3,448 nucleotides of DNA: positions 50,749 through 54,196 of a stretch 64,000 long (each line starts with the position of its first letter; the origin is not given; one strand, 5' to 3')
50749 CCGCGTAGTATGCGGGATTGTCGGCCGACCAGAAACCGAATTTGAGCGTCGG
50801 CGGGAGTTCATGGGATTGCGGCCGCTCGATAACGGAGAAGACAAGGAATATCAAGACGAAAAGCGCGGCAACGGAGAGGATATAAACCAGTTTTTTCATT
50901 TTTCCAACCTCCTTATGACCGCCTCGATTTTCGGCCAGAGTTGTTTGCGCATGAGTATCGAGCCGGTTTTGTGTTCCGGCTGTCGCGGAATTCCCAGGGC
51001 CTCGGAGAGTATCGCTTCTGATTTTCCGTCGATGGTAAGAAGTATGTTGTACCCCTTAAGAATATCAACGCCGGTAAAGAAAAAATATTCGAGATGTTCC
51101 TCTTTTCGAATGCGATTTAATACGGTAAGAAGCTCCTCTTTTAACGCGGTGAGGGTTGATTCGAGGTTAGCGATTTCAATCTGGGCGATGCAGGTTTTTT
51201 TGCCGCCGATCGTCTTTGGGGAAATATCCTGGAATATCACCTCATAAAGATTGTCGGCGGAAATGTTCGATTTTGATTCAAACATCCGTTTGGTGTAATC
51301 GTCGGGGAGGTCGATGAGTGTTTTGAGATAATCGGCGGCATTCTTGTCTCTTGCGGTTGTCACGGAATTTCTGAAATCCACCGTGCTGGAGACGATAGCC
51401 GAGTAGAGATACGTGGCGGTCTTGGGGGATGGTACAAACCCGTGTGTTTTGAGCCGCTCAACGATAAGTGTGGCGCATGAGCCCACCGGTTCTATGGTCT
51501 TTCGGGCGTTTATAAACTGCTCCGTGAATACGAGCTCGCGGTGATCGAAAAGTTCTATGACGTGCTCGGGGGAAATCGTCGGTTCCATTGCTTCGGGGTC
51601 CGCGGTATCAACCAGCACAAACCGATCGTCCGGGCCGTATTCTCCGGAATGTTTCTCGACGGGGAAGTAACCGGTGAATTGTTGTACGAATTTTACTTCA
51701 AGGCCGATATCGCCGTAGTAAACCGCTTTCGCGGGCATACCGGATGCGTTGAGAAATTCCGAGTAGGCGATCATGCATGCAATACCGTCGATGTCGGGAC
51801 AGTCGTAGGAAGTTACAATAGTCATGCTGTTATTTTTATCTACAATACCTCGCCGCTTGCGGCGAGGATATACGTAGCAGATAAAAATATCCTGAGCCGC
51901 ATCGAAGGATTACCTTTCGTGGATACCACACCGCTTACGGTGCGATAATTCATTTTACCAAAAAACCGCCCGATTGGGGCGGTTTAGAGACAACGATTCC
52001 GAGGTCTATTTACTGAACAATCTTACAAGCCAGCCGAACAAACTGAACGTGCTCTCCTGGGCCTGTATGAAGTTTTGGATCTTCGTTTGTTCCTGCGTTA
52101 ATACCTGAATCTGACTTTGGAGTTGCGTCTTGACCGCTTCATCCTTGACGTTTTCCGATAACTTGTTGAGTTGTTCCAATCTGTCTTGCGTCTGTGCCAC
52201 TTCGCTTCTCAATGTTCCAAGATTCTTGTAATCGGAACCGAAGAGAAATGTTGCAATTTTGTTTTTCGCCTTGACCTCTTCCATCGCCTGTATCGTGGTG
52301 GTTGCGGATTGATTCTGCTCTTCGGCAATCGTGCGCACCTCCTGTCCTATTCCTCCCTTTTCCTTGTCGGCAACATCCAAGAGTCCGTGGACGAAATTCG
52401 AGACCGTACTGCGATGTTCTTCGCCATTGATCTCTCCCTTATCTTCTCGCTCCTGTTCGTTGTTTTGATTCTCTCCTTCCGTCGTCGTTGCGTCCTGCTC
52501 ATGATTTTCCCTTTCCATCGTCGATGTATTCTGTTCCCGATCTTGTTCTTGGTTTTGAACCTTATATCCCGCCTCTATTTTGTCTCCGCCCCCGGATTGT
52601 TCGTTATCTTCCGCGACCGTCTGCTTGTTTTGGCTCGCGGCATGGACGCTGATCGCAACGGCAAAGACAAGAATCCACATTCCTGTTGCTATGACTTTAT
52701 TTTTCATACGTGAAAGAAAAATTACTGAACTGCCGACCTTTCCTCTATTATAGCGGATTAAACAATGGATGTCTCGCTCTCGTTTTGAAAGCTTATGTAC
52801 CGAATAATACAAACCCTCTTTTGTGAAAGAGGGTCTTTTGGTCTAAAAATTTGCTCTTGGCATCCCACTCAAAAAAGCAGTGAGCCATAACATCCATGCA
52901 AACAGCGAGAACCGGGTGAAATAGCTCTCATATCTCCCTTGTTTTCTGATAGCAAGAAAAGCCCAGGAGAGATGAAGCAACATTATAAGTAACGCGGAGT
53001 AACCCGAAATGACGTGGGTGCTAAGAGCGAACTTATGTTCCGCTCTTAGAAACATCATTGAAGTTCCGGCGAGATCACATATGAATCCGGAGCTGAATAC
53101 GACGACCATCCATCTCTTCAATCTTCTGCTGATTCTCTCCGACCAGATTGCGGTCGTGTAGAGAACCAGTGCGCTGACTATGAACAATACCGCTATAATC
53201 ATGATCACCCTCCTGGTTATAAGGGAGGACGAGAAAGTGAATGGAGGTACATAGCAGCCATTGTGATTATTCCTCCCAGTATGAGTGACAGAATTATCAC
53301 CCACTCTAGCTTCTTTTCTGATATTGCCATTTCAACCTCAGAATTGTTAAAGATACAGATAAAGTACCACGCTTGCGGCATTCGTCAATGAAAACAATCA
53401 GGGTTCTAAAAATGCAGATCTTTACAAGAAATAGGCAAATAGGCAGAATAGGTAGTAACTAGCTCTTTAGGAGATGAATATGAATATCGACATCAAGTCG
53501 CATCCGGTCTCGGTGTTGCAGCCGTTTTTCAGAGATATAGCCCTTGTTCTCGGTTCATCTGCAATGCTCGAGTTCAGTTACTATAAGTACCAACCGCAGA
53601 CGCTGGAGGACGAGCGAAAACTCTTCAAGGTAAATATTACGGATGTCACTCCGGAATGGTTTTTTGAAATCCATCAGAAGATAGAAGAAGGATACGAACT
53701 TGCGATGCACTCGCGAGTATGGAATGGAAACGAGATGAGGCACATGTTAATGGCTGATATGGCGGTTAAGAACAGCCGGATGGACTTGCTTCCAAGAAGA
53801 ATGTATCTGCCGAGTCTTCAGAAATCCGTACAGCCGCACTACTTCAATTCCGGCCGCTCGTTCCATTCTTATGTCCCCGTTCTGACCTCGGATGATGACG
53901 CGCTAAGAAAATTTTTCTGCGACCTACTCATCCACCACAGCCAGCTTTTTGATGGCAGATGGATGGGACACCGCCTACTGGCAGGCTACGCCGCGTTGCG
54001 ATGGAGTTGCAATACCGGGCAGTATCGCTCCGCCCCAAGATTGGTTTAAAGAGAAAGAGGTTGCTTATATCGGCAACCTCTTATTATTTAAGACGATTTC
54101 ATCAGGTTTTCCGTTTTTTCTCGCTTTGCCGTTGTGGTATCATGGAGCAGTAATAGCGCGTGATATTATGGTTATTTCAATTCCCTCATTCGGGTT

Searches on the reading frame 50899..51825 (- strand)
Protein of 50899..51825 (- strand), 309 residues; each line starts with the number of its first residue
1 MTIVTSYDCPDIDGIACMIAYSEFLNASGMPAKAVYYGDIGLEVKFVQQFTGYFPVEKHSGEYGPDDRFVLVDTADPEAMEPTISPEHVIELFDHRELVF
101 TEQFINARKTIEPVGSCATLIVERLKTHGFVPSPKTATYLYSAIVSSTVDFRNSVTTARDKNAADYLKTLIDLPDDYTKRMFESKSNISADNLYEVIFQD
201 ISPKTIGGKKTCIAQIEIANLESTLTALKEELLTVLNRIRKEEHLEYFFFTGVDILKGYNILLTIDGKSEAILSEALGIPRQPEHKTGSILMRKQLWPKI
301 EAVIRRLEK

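Call 79: search_protein_families(library=pfam, proteins=[window:50899-51825:-], max_evalue=0.00001)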
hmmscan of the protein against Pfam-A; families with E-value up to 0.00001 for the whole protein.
window:50899-51825:- (309 aa): 2 families
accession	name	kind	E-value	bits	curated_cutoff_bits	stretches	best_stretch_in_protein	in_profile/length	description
PF02833.19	DHHA2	-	5.2e-12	46.7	27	1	179-302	1-125/126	DHHA2 domain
PF01368.27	DHH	-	7.7e-06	26.6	28.1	0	6-144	5-125/125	DHH family, N-terminal domain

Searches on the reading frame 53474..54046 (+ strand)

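Call 79: search_protein_families(library=pfam, proteins=[window:53474-54046:+], max_evalue=0.00001)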
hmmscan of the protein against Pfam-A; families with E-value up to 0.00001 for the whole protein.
window:53474-54046:+ (191 aa): 1 family
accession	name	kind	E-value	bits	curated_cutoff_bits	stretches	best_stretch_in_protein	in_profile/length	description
PF24387.1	AEP-like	-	5.2e-23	81.7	27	1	57-188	4-132/133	Archaeo-eukaryotic primase 1D-like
